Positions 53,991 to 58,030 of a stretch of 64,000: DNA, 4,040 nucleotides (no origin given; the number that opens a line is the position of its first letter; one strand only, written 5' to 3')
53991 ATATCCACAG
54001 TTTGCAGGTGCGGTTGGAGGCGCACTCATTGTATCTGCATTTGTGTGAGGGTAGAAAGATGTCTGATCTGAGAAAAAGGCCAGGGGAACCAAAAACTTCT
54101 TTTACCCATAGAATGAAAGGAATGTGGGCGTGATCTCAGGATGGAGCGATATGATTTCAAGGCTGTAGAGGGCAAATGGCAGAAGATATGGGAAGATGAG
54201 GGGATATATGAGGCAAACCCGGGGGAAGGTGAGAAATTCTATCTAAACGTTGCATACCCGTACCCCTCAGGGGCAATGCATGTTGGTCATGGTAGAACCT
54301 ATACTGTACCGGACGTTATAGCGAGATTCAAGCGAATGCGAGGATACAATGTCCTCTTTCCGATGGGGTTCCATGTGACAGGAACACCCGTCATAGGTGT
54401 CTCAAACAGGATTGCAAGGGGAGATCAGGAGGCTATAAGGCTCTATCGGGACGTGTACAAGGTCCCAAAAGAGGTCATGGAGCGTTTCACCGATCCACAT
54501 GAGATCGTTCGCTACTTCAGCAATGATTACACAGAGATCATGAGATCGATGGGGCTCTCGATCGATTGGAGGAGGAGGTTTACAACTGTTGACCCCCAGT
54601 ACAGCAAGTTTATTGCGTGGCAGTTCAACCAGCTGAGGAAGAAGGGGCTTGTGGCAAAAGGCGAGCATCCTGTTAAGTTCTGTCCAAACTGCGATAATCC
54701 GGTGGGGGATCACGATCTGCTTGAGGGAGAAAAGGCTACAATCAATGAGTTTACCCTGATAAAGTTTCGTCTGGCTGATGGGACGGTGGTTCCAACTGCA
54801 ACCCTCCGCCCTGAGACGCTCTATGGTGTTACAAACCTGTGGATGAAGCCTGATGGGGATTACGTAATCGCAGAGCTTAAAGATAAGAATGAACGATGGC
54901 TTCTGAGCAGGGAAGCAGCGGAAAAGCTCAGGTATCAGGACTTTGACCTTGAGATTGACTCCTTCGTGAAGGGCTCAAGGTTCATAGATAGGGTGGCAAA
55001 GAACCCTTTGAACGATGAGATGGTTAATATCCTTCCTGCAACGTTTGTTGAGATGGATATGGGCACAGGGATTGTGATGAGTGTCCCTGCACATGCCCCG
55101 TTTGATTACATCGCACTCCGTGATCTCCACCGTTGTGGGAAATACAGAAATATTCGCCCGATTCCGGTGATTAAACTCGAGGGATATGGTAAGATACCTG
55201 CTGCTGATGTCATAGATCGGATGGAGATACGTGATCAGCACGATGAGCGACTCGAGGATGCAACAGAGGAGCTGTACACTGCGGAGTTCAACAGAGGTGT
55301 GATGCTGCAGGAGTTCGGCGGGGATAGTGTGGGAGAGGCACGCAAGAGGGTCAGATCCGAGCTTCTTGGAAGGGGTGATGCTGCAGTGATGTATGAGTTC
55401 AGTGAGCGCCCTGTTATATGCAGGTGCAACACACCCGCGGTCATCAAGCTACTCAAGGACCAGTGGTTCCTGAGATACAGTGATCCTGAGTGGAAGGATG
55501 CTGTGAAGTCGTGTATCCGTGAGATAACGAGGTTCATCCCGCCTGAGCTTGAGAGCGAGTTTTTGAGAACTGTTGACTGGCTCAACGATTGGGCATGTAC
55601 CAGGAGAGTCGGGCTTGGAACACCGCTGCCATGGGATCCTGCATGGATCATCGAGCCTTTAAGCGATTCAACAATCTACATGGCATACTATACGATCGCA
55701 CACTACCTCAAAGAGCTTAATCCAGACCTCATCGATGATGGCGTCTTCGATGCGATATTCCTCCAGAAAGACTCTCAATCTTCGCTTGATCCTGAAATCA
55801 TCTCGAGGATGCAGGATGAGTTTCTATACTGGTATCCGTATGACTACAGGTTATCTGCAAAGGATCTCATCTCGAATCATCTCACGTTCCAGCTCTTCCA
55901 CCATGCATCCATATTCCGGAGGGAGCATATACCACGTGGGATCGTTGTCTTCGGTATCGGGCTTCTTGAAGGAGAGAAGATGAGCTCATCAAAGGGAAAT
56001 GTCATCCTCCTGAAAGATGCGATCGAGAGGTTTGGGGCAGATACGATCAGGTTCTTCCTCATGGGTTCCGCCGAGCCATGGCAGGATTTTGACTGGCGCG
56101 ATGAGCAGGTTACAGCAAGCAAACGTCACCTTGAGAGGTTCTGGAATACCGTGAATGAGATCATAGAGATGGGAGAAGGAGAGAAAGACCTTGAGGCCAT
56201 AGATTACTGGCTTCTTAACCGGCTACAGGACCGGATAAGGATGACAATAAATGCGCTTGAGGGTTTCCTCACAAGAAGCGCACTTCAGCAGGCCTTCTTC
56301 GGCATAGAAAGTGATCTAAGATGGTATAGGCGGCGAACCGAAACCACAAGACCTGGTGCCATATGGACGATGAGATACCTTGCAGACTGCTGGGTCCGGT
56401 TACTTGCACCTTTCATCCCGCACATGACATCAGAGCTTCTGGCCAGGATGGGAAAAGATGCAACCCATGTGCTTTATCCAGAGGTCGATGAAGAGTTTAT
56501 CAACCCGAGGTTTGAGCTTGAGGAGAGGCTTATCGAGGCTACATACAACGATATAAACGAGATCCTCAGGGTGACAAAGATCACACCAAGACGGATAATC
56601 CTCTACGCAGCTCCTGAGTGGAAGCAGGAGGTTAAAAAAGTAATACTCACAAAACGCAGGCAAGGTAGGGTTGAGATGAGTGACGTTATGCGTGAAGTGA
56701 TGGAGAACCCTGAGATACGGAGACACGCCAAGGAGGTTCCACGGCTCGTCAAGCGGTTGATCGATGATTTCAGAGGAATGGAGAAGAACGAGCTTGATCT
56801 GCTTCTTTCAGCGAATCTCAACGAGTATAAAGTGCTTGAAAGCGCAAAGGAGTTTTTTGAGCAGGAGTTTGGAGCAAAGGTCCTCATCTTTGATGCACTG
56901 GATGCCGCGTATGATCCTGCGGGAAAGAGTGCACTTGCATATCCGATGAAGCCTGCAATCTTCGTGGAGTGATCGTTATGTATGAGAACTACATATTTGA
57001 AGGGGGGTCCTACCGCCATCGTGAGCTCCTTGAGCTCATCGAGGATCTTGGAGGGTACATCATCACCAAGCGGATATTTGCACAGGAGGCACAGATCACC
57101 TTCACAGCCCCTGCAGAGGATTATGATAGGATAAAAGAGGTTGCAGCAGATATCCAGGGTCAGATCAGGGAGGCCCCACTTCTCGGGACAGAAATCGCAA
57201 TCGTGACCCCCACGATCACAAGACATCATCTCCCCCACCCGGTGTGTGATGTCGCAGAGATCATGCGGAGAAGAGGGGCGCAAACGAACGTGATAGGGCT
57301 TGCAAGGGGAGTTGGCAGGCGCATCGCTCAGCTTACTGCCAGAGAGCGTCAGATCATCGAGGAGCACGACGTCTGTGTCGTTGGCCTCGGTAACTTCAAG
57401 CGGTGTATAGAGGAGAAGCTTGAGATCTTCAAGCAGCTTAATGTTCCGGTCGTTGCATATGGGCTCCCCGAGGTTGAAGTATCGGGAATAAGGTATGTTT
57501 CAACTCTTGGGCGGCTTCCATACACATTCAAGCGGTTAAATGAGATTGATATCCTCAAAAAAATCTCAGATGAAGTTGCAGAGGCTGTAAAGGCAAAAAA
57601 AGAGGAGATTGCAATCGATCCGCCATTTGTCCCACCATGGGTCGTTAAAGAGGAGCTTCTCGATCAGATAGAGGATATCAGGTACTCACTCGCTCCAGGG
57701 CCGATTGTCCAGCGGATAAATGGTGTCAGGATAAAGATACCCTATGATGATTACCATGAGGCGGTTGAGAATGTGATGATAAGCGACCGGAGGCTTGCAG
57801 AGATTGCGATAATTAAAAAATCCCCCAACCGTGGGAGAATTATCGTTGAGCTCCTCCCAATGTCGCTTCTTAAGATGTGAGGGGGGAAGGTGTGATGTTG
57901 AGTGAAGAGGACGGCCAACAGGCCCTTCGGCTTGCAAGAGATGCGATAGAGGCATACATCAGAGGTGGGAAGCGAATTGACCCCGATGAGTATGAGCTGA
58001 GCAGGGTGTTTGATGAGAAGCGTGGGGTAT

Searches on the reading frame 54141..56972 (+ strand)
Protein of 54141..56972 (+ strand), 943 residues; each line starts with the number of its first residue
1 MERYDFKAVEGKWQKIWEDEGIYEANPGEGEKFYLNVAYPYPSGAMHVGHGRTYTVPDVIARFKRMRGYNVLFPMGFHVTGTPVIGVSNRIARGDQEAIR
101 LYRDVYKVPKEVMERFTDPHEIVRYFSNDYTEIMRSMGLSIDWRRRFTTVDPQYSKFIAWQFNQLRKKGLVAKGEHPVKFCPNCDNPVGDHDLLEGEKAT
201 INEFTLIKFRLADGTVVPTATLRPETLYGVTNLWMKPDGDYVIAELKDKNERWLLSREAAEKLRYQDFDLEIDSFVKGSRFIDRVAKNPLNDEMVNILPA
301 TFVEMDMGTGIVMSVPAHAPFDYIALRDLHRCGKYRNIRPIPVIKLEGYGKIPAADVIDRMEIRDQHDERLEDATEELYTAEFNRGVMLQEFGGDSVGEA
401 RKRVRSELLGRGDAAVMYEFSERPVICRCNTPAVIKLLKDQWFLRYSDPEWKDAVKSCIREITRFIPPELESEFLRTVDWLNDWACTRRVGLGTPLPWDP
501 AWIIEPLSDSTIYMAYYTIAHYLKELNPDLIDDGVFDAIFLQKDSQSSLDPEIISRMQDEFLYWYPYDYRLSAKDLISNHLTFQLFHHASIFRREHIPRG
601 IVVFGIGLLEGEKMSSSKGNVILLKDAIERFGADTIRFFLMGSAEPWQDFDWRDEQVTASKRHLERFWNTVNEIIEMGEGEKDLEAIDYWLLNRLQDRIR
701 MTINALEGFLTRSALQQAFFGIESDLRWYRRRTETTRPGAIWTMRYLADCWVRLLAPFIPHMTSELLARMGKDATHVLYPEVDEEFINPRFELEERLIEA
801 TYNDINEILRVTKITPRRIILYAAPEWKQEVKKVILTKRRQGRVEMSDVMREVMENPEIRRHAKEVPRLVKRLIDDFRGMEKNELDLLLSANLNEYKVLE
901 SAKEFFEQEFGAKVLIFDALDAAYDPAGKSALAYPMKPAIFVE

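Call 67: search_protein_families(library=pfam, proteins=[window:54141-56972:+], max_evalue=1e-8)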
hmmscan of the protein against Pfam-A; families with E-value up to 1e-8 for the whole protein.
window:54141-56972:+ (943 aa): 5 families
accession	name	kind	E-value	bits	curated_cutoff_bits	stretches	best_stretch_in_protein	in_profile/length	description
PF00133.28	tRNA-synt_1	-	1.7e-40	139.5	22.7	1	12-497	1-244/414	tRNA synthetases class I (I, L, M and V)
PF09334.17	tRNA-synt_1g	-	6.7e-24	84.8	20.1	1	569-659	285-373/391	tRNA synthetases class I (M)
PF08264.19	Anticodon_1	-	2.9e-15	56.9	25.1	1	688-816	1-143/148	Anticodon-binding domain of tRNA ligase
PF13603.12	tRNA-synt_1_2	-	1e-10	41.9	25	1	207-323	12-126/185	Leucyl-tRNA synthetase, editing domain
PF01406.26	tRNA-synt_1e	-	3e-09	37.1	27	0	607-659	247-298/301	tRNA synthetases class I (C) catalytic domain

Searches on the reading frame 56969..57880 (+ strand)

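Call 67: search_protein_families(library=pfam, proteins=[window:56969-57880:+], max_evalue=1e-8)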
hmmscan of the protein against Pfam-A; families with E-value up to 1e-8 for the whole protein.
window:56969-57880:+ (303 aa): 1 family
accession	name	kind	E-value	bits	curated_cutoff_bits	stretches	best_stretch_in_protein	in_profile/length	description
PF04609.17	MCR_C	-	2.9e-97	325.5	25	1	5-269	1-271/271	Methyl-coenzyme M reductase operon protein C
